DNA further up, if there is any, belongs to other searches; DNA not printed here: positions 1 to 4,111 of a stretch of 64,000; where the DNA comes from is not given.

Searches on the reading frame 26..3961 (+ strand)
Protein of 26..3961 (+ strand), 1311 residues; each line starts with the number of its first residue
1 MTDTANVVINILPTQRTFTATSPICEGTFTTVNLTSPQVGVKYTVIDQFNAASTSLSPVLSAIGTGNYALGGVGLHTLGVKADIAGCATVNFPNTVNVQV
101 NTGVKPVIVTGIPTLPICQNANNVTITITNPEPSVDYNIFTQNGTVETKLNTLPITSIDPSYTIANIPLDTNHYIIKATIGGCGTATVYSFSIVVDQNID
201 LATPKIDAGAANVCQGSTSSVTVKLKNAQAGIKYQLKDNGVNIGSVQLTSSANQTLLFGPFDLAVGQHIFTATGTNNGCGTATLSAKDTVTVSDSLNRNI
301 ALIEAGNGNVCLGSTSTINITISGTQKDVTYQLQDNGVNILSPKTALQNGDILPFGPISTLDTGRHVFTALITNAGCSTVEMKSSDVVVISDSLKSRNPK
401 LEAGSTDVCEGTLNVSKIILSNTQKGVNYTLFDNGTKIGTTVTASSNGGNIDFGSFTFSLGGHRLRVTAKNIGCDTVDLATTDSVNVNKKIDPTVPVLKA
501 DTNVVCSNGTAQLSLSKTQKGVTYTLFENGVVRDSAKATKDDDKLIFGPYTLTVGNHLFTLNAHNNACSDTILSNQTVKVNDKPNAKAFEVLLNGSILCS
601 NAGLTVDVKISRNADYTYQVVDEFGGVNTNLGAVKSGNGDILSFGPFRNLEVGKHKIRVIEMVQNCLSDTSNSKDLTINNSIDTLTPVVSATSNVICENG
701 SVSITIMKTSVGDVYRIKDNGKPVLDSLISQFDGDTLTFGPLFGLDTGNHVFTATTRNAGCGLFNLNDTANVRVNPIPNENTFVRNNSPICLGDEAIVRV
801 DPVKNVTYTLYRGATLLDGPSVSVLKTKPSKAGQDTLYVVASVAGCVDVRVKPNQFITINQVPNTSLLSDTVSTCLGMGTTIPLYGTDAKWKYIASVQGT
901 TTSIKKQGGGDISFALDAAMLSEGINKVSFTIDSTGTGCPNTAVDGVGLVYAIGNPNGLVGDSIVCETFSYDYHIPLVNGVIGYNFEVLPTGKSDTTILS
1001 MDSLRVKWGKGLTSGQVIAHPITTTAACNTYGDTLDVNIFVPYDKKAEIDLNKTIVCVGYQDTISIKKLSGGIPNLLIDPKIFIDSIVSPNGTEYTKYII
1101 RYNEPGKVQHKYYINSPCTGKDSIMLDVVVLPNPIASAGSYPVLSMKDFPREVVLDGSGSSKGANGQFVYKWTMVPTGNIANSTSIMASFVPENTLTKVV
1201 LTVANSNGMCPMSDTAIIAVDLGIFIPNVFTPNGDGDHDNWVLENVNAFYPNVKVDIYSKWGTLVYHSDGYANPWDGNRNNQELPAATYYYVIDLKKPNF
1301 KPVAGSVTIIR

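Call 16: search_protein_families(library=pfam, proteins=[window:26-3961:+], max_evalue=0.001)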
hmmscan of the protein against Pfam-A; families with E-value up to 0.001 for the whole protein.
window:26-3961:+ (1311 aa): 2 families
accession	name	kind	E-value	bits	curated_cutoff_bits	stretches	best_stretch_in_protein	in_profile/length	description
PF13585.12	CHU_C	-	1.1e-23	83.6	27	1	1225-1308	2-85/86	CHU_C Type IX secretion signal domain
PF19081.6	Ig_7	-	8.1e-14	52.1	27.3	0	113-195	9-82/84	Ig-like domain CHU_C associated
